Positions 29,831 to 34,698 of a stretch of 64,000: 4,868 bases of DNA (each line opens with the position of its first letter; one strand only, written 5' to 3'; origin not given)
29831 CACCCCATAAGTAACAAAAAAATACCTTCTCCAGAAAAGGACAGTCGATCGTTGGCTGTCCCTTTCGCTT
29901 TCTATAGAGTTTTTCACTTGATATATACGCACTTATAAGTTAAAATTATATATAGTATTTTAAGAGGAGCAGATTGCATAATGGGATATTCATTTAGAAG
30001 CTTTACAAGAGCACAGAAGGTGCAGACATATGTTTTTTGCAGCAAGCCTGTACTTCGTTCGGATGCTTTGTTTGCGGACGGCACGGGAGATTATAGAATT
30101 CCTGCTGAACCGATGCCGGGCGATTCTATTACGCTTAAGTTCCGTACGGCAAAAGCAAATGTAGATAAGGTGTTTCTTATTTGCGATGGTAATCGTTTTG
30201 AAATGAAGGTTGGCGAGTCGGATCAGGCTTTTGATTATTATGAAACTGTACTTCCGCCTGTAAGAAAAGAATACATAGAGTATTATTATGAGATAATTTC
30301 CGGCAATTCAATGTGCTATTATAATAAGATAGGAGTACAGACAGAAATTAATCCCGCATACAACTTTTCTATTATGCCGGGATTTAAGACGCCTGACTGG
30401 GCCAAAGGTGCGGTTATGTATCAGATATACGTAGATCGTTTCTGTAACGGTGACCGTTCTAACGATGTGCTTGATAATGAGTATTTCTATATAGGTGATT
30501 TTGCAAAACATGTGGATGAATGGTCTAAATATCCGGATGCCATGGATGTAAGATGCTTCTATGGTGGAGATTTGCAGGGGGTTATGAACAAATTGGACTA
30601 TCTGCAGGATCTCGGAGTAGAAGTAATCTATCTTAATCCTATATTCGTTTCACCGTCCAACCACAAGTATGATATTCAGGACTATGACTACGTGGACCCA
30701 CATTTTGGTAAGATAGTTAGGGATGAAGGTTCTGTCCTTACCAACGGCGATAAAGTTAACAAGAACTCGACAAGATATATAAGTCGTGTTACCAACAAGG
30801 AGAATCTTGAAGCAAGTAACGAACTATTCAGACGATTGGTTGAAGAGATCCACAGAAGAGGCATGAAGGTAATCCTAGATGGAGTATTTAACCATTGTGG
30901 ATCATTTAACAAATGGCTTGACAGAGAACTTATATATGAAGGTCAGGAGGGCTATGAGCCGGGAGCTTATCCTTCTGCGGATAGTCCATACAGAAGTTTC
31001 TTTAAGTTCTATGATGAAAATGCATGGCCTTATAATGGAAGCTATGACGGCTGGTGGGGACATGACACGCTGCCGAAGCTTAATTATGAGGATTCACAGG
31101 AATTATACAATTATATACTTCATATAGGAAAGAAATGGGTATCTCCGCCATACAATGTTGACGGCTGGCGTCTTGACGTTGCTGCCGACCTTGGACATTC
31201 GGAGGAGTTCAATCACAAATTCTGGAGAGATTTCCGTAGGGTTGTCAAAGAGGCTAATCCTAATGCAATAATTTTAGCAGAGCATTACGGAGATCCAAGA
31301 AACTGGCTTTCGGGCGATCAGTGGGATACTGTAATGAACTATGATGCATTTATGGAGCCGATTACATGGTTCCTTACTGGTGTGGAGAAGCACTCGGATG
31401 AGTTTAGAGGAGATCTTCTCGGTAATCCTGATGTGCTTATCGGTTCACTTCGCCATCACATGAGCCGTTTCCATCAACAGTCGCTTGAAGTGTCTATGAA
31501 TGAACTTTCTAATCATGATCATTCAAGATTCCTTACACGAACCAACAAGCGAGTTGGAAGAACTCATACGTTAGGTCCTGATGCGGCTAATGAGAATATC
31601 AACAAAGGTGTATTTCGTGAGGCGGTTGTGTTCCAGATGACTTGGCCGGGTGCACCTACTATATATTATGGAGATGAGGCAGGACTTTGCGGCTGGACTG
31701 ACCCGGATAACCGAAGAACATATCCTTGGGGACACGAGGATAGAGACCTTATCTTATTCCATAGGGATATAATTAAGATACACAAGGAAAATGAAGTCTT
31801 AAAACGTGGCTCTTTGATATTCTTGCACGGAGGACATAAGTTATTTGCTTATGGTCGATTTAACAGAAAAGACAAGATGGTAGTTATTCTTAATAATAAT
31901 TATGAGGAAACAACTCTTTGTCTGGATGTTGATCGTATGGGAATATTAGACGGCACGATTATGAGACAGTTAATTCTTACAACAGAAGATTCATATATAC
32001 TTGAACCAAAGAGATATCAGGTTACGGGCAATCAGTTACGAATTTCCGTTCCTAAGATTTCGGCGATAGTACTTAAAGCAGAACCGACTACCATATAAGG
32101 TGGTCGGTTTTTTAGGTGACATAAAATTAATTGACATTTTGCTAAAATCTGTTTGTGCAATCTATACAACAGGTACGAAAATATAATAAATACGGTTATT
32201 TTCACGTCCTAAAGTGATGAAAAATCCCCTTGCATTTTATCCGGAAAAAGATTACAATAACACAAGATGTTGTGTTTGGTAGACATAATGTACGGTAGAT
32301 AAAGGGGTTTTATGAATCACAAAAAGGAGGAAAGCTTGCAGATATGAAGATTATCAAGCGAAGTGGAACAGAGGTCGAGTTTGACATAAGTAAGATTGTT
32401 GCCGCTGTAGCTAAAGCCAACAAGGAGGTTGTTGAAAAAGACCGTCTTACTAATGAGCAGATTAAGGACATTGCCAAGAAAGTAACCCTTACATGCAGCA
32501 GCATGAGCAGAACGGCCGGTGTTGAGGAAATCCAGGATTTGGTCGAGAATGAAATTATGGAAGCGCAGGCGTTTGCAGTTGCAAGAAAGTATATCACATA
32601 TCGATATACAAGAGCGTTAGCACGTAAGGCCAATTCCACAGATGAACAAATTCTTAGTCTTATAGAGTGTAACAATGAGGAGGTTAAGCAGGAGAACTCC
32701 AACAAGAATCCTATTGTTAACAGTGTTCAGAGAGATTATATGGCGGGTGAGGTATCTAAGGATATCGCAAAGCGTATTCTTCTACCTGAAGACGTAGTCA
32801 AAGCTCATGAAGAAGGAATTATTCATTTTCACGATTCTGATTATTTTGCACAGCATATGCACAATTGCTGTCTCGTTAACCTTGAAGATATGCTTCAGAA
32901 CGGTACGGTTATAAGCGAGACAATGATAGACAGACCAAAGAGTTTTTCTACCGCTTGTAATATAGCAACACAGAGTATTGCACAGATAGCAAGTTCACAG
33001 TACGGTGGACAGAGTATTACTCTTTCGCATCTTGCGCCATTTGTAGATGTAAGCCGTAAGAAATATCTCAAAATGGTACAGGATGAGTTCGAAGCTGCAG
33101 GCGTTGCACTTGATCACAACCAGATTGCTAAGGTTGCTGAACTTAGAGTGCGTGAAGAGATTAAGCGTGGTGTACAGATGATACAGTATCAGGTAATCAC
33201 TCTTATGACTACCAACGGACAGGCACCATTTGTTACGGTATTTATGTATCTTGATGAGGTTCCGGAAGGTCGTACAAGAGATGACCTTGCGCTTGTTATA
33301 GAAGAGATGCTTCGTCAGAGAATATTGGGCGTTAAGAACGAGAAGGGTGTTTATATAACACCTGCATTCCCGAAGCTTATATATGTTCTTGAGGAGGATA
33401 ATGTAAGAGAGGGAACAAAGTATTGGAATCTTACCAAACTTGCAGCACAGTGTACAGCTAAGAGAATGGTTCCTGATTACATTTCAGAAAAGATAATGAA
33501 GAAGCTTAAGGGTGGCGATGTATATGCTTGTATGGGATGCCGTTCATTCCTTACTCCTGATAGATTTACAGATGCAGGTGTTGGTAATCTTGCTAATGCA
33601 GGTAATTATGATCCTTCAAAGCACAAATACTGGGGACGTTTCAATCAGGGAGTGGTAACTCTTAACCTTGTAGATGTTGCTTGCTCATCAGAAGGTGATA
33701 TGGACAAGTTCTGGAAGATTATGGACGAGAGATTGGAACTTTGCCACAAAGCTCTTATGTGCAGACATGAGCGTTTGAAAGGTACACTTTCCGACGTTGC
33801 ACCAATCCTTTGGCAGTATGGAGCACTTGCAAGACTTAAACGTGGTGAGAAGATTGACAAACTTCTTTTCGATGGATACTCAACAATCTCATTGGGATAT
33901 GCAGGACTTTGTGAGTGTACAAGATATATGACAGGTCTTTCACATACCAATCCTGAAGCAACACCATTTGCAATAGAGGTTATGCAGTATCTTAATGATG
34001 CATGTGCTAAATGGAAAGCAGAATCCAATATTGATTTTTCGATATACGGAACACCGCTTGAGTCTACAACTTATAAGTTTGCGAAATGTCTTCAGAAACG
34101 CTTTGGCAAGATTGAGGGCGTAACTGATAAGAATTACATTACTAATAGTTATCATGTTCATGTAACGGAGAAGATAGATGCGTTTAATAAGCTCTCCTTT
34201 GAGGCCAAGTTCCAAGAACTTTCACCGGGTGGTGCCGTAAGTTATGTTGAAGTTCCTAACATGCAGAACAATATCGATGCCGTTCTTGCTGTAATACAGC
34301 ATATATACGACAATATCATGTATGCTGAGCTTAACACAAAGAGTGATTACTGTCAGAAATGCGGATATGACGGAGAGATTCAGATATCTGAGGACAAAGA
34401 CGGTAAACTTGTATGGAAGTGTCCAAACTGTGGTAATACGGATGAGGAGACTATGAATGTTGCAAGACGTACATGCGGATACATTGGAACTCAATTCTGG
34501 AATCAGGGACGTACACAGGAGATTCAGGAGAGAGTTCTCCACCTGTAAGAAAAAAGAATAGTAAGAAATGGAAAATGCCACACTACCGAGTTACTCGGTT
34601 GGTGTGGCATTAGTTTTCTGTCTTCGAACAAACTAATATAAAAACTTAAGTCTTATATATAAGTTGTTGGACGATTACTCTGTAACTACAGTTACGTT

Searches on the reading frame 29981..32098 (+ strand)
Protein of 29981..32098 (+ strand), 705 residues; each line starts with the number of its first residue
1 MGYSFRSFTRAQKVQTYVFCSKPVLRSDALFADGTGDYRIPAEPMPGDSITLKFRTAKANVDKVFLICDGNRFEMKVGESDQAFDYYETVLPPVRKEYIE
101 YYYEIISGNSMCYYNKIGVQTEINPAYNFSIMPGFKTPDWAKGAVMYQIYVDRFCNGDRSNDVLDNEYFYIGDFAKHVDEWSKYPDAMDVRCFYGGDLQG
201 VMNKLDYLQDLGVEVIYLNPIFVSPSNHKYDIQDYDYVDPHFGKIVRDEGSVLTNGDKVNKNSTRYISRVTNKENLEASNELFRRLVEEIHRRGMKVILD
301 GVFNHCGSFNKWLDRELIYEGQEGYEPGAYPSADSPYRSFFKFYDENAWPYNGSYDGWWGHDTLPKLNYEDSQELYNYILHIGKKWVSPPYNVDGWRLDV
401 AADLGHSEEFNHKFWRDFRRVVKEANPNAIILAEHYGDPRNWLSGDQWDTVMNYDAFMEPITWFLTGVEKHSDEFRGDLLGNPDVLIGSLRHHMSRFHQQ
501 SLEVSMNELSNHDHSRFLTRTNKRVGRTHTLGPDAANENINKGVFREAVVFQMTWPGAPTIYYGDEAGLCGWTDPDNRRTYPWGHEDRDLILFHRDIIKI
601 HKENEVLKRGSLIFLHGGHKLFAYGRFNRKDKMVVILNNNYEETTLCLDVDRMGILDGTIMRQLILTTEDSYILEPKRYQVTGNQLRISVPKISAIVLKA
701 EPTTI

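Call 71: search_protein_families(library=pfam, proteins=[window:29981-32098:+], max_evalue=0.00001)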
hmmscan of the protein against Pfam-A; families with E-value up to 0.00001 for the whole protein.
window:29981-32098:+ (705 aa): 2 families
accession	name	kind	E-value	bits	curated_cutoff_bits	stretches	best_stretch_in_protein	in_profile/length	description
PF00128.31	Alpha-amylase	-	1.8e-54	186.1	22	2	280-572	66-360/446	Alpha amylase, catalytic domain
PF02903.20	Alpha-amylase_N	-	8.9e-07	29.6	23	1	47-123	20-105/120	Alpha amylase, N-terminal ig-like domain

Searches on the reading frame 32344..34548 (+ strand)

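Call 71: search_protein_families(library=pfam, proteins=[window:32344-34548:+], max_evalue=0.00001)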
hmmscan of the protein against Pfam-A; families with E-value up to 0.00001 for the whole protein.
window:32344-34548:+ (734 aa): 3 families
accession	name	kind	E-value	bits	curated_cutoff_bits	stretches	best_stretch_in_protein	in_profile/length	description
PF13597.11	NRDD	-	1.4e-196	655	26.2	1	117-733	1-562/562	Anaerobic ribonucleoside-triphosphate reductase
PF03477.21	ATP-cone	-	5.9e-20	72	25.8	1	1-90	1-86/88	ATP cone domain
PF01228.26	Gly_radical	-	1.3e-19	71.1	22.2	1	608-715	2-103/106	Glycine radical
